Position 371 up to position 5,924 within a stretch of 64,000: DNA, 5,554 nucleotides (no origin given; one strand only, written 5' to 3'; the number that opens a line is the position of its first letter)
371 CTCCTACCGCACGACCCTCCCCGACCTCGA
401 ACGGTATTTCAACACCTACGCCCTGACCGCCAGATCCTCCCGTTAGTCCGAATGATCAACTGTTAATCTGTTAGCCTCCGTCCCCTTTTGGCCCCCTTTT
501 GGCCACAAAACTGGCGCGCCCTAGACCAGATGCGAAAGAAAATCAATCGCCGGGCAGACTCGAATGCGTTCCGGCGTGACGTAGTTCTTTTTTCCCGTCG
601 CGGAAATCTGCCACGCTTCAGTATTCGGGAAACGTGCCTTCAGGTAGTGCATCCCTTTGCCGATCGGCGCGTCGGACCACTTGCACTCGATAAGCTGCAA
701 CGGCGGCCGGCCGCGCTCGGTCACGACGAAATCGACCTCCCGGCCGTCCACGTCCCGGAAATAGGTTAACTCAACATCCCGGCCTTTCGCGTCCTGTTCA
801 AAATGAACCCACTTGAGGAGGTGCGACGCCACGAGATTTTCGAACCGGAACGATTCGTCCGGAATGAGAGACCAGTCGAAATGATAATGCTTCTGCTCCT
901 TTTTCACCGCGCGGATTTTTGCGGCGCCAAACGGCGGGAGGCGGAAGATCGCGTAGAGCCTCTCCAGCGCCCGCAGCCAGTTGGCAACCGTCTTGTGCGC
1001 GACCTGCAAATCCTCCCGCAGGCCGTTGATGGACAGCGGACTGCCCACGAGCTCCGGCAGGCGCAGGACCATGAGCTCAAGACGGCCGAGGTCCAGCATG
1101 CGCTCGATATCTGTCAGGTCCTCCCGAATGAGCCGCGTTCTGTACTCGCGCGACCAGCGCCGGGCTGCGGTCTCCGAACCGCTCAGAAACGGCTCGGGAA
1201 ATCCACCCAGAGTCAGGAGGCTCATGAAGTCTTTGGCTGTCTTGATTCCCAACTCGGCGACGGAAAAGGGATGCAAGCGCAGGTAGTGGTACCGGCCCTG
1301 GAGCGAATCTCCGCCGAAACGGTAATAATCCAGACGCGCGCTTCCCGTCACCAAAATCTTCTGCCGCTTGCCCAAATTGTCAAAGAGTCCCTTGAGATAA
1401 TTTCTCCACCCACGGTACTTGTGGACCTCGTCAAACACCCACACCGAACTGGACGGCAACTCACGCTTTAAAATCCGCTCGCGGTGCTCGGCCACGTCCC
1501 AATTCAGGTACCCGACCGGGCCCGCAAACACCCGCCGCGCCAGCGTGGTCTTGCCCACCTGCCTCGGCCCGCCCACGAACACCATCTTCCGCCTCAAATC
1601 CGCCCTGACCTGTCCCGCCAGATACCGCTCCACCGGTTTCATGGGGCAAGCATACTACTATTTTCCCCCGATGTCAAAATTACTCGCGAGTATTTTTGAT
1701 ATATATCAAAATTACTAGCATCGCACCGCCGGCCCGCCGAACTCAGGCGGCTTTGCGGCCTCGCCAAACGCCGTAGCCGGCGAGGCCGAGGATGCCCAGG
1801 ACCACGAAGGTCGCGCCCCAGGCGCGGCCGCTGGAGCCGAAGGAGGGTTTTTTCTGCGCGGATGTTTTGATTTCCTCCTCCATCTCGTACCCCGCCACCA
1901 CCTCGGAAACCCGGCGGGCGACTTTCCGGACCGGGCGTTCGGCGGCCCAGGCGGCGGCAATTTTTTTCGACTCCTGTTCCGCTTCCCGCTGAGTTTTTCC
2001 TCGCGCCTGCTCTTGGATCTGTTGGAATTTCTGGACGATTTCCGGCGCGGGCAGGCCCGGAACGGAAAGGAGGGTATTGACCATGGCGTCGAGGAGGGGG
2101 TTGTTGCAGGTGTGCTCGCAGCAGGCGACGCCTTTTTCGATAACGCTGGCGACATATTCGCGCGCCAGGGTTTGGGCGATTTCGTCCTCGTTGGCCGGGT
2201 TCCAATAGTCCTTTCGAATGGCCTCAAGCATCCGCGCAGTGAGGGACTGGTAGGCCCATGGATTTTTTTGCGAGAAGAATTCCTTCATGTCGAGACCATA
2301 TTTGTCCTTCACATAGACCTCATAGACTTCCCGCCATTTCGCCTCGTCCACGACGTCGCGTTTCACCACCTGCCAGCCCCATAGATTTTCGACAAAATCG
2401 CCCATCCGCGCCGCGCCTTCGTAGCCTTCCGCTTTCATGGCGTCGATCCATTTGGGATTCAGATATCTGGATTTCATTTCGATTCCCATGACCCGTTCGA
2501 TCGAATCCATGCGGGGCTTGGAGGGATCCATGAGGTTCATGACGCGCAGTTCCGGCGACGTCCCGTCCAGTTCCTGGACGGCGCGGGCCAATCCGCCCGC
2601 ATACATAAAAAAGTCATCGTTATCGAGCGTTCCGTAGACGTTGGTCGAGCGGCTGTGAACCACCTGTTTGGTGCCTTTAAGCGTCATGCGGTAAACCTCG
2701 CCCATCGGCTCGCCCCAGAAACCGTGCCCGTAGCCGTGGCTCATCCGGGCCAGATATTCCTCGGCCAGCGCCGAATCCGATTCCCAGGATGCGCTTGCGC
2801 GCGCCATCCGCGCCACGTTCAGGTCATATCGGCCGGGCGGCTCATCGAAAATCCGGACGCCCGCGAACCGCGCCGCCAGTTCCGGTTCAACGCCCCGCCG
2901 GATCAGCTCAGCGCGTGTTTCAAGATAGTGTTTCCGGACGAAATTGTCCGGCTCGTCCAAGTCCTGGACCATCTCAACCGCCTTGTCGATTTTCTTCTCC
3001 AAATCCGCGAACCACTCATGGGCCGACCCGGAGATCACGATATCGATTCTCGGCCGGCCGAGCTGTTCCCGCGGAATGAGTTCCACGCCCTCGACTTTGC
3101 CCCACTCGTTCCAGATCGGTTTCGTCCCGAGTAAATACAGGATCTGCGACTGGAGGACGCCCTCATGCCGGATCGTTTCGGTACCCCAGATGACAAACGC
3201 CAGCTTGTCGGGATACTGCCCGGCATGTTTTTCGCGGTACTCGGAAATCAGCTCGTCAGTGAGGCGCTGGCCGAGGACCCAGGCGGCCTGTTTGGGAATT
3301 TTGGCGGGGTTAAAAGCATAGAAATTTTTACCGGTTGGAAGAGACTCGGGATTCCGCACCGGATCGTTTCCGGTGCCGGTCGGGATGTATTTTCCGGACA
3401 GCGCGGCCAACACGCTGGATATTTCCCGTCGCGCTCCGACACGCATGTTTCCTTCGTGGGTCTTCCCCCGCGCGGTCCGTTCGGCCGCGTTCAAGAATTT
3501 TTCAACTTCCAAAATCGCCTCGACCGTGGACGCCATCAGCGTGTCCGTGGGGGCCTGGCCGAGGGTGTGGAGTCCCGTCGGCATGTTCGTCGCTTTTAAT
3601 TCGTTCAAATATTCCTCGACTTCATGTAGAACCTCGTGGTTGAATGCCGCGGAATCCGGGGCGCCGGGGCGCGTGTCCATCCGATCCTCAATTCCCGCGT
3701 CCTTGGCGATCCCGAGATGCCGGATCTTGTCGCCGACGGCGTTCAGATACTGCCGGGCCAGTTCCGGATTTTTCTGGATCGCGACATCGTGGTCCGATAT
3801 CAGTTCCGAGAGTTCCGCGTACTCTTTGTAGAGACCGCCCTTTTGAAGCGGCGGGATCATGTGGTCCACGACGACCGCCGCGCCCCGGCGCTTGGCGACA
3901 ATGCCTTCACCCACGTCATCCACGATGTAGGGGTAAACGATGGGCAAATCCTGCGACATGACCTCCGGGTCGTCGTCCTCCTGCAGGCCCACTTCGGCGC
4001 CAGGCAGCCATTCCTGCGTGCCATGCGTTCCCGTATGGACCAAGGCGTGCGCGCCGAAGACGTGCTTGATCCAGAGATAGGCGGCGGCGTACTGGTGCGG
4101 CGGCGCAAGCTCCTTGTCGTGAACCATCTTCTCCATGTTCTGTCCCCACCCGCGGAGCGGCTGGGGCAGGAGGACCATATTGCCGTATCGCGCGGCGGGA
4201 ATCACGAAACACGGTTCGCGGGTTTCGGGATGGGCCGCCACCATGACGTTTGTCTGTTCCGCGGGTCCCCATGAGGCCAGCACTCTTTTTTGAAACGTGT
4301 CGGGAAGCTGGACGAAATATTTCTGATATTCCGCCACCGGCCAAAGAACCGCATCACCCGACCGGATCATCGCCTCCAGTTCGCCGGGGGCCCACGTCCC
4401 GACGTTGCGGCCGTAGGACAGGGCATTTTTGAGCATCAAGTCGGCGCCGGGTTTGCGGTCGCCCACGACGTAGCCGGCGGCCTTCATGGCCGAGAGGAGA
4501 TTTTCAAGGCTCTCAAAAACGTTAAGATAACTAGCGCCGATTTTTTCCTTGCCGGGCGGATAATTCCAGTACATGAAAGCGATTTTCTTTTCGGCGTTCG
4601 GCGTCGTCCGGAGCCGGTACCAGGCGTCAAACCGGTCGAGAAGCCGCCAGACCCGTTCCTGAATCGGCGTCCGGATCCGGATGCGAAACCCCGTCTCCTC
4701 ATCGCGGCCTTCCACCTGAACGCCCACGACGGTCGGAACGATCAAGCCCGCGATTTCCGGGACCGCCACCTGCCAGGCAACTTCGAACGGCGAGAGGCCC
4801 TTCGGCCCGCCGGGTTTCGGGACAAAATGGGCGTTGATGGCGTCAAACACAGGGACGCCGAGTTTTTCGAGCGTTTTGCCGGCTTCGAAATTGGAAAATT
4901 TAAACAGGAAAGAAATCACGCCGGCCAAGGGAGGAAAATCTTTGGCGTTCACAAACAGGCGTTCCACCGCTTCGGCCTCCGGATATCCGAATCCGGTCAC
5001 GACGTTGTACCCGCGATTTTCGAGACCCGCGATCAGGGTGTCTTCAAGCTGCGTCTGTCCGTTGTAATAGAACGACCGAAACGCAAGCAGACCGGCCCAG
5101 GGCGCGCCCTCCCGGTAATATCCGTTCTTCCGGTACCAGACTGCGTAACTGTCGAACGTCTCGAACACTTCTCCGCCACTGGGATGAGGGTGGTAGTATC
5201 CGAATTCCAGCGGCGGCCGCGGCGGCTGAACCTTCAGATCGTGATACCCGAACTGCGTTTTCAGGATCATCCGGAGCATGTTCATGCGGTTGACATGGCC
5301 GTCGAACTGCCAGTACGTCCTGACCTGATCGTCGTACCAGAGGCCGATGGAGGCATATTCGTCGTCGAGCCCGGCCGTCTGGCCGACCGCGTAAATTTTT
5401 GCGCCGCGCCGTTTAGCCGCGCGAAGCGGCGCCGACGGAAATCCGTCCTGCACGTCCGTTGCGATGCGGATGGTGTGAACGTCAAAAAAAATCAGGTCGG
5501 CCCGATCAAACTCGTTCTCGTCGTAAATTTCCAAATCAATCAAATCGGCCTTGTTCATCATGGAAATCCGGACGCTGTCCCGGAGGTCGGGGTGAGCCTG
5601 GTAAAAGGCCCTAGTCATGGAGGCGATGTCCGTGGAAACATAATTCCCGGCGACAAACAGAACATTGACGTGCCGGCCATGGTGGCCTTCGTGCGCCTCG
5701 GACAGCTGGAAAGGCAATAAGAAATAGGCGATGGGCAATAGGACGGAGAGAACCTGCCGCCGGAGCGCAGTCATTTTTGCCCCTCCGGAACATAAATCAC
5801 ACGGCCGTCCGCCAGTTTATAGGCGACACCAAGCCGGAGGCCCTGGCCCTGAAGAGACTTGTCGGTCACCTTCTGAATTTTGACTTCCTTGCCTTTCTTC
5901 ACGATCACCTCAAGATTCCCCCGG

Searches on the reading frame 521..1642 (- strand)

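Call 81: search_protein_families(library=pfam, proteins=[window:521-1642:-], max_evalue=0.00001)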
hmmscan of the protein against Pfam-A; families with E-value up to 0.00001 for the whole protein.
window:521-1642:- (373 aa): 2 families
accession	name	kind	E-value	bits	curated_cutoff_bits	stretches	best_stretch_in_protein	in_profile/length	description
PF13635.12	DUF4143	-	3.9e-22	79.1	28.1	1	174-323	2-160/160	Domain of unknown function (DUF4143)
PF13173.12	AAA_14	-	1.4e-21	77.3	27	1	18-131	2-128/129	AAA domain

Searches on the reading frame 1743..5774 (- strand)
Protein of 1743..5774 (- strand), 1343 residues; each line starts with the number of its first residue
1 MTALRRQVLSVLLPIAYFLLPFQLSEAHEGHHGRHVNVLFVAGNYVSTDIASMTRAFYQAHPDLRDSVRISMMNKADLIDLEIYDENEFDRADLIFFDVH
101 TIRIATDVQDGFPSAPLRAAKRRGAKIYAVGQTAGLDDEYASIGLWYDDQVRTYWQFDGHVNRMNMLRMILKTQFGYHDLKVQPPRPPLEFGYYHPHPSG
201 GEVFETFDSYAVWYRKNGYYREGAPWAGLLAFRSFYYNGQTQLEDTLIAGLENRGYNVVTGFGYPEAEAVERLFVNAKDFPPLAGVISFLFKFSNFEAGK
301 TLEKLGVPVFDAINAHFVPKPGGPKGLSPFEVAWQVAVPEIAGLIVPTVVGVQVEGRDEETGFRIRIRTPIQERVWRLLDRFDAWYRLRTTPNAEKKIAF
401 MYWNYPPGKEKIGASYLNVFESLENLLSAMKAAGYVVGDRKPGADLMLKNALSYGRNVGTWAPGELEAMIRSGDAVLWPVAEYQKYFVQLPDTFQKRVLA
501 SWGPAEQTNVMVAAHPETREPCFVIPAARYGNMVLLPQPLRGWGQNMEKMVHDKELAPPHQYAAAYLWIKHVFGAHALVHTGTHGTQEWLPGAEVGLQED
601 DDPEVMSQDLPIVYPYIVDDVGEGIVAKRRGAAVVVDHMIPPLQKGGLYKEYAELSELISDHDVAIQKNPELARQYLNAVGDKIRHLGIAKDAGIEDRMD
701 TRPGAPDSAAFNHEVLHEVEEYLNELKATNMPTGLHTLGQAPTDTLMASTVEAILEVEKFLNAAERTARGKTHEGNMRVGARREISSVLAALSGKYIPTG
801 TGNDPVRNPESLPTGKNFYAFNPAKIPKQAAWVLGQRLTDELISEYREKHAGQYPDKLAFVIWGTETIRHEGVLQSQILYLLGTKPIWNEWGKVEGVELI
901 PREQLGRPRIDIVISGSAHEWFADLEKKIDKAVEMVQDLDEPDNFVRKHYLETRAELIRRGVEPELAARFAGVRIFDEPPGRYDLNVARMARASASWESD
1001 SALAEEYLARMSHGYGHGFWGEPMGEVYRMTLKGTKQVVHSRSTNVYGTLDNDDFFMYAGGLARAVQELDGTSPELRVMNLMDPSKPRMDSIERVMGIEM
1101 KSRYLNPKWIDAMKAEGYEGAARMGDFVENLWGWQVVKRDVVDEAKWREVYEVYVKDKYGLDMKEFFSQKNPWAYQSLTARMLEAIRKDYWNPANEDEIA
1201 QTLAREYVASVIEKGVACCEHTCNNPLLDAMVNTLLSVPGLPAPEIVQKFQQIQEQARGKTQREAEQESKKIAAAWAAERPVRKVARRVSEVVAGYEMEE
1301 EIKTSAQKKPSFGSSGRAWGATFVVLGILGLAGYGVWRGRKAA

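Call 81: search_protein_families(library=pfam, proteins=[window:1743-5774:-], max_evalue=0.00001)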
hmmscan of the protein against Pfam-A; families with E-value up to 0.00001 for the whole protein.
window:1743-5774:- (1343 aa): 1 family
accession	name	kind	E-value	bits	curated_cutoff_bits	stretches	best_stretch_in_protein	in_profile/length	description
PF02514.21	CobN-Mg_chel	-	2.4e-302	1006.3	24.5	2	153-759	2-602/1090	CobN/Magnesium Chelatase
